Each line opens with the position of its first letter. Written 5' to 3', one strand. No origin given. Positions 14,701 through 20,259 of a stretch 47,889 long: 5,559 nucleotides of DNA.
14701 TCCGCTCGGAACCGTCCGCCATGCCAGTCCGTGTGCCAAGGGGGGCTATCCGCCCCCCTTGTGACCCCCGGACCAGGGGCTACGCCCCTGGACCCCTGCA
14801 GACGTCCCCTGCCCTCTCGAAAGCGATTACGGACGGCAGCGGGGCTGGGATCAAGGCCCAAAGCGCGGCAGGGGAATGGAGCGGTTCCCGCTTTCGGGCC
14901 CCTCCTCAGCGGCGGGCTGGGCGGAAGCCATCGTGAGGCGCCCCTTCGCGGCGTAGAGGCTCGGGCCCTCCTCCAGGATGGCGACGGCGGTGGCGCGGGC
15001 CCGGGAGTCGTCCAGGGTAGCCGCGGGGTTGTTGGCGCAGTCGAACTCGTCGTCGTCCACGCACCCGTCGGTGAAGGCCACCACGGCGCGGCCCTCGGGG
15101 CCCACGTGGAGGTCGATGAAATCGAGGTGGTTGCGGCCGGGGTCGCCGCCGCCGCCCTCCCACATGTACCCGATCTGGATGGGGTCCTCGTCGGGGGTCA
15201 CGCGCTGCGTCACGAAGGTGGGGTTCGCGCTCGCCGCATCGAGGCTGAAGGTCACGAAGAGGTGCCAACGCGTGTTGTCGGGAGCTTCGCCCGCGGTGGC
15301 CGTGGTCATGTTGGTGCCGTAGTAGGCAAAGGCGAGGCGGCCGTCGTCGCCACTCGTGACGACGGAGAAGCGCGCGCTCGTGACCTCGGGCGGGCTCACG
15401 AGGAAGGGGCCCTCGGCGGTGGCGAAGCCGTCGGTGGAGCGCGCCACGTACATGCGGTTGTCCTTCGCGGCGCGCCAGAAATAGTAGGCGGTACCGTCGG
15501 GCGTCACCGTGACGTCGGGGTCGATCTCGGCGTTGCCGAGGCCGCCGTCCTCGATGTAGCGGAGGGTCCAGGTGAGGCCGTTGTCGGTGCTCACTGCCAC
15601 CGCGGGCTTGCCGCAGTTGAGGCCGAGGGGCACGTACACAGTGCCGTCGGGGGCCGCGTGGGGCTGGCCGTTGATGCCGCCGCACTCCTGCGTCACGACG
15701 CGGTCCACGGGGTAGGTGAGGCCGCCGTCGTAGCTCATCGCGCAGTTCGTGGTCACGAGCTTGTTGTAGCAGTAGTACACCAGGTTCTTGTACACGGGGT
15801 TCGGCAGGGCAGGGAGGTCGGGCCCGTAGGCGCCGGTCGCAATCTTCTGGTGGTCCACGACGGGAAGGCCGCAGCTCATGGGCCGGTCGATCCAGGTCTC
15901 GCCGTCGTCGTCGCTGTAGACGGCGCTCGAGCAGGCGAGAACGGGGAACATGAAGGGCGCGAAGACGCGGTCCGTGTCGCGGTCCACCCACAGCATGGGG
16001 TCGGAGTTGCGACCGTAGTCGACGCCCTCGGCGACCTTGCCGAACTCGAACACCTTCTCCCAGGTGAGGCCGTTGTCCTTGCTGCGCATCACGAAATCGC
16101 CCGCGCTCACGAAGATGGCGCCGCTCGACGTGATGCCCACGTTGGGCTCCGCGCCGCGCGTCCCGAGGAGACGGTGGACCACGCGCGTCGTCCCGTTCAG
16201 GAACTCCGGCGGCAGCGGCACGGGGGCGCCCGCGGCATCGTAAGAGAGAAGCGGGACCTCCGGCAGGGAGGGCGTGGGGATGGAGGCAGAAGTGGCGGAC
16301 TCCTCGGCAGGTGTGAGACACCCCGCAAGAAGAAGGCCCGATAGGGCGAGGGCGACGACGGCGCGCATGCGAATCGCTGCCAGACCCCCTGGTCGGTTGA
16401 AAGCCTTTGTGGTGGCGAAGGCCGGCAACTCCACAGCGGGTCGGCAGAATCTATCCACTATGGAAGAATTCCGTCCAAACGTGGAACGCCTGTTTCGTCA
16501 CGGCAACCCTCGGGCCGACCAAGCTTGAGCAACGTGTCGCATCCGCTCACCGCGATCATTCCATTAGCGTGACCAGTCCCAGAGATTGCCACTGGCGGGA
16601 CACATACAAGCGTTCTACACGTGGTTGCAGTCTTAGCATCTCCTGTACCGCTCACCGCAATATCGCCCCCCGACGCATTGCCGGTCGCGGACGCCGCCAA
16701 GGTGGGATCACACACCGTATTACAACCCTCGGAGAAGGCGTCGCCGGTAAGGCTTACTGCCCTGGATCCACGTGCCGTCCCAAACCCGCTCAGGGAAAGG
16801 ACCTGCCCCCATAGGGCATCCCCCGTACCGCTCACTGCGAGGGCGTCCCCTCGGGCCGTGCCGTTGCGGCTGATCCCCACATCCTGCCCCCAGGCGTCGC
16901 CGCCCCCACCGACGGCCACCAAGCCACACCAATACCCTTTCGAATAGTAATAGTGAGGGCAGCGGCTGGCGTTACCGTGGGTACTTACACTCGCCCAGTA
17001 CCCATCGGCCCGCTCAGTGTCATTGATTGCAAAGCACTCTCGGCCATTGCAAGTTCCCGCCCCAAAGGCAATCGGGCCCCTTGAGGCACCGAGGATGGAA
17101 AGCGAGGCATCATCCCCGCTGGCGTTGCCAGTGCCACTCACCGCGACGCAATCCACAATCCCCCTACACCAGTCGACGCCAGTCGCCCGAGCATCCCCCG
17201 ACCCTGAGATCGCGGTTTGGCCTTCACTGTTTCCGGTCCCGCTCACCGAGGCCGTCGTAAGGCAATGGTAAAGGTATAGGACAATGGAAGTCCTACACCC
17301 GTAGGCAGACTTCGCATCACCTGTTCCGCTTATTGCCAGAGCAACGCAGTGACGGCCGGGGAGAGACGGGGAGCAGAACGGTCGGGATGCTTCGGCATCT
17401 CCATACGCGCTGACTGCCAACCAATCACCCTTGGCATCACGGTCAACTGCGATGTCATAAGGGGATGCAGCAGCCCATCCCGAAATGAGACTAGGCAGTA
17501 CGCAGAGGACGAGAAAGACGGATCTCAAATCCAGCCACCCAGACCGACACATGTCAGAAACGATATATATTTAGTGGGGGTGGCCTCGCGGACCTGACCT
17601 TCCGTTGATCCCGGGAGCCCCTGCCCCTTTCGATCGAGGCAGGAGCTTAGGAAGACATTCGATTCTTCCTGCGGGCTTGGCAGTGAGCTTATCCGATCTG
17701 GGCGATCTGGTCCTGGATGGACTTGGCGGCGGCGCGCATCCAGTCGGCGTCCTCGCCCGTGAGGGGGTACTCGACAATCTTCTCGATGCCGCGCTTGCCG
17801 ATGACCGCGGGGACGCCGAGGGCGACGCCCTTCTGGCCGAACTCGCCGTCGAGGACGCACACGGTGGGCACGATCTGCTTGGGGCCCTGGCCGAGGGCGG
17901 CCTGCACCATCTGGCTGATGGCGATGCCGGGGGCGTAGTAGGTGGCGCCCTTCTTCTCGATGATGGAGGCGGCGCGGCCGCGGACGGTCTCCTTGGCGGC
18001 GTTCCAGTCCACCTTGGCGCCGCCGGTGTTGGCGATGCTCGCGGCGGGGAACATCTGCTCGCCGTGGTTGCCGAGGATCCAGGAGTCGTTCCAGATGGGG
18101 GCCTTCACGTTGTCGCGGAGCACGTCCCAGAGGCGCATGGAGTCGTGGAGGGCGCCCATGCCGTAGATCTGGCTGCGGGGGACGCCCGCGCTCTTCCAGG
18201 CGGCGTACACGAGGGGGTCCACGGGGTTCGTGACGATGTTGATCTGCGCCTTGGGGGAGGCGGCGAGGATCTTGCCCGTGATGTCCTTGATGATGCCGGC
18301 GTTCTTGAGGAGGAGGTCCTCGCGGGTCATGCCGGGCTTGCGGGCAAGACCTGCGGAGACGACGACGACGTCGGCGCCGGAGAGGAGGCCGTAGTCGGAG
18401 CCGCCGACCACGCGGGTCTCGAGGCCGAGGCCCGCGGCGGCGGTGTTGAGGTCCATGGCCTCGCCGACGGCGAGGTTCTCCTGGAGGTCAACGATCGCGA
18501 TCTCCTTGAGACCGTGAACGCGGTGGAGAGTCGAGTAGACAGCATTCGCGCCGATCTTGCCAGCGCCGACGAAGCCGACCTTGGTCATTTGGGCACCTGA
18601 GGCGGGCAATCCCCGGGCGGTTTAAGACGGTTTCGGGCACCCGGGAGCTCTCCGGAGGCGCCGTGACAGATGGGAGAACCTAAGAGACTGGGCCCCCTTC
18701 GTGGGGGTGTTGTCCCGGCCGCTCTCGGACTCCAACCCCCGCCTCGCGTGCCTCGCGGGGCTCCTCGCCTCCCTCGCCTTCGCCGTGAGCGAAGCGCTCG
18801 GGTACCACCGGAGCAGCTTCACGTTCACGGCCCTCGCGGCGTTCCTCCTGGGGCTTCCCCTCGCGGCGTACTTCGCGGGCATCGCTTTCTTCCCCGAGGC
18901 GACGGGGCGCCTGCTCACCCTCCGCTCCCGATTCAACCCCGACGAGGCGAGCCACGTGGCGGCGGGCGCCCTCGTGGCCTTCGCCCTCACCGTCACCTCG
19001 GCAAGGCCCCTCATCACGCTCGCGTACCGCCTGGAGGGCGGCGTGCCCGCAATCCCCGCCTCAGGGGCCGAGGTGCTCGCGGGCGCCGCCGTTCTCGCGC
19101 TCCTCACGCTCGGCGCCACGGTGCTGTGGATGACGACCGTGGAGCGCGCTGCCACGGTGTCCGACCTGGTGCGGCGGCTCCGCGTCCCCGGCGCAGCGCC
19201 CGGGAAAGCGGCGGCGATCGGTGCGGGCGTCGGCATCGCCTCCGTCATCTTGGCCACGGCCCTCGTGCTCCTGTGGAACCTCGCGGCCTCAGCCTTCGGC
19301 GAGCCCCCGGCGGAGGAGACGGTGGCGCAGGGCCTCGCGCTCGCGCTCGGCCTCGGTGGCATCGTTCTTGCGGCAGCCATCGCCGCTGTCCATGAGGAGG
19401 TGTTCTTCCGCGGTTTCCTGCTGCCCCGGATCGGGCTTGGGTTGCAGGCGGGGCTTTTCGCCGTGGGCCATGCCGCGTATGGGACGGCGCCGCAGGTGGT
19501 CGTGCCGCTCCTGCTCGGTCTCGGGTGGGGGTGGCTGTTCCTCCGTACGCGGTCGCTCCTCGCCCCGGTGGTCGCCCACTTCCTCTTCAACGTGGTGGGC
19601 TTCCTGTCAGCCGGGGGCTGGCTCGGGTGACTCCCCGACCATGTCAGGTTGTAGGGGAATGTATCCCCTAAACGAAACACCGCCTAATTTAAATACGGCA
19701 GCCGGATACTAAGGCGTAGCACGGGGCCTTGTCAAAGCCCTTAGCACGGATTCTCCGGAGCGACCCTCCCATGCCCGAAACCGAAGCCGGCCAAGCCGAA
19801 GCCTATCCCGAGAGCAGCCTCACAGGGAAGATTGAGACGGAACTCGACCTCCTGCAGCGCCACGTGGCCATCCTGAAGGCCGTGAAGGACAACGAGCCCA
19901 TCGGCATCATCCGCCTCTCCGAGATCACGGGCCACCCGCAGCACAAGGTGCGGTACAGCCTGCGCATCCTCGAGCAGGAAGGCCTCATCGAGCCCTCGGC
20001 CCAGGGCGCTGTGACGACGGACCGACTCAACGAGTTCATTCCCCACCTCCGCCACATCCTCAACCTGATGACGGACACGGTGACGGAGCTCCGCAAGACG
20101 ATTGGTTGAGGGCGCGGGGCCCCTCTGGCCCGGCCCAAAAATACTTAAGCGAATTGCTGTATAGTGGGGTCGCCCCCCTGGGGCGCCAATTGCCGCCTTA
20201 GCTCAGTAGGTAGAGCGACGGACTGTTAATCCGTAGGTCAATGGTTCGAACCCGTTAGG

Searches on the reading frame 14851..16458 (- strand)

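Call 41: search_protein_families(library=pfam, proteins=[window:14851-16458:-], max_evalue=0.001)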
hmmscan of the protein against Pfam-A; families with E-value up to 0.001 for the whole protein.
window:14851-16458:- (535 aa): 2 families
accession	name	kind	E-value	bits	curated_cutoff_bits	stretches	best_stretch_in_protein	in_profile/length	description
PF13088.12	BNR_2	-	2.4e-10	40.7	31.4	1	240-408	85-244/277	BNR repeat-like domain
PF02012.26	BNR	-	2.4e-08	33.2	27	0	289-298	2-11/12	BNR/Asp-box repeat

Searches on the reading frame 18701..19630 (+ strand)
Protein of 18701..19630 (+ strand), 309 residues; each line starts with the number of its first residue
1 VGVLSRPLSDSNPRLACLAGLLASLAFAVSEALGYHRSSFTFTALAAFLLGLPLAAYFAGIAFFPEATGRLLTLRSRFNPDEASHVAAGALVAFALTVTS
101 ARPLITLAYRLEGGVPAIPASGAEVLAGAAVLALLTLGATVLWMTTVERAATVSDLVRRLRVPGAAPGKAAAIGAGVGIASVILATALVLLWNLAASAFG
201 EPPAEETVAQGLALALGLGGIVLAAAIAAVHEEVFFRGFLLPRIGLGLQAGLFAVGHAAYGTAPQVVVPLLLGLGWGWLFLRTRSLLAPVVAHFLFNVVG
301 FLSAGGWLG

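Call 41: search_protein_families(library=pfam, proteins=[window:18701-19630:+], max_evalue=0.001)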
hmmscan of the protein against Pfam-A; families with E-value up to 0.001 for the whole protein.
window:18701-19630:+ (309 aa): 1 family
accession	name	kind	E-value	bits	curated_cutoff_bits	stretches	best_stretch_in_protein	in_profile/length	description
PF02517.21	Rce1-like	-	6.6e-14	52.4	22.4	1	220-299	7-93/93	Type II CAAX prenyl endopeptidase Rce1-like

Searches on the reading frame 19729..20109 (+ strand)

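Call 41: search_protein_families(library=pfam, proteins=[window:19729-20109:+], max_evalue=0.001)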
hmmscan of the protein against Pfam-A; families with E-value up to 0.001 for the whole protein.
window:19729-20109:+ (126 aa): 2 families
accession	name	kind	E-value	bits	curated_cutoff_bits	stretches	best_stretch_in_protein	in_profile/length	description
PF21715.3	CggR_N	-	3.8e-05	23.8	30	1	42-109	2-69/71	CggR N-terminal DNA binding domain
PF13412.12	HTH_24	-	0.00011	22.1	21.9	1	45-88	5-48/48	Winged helix-turn-helix DNA-binding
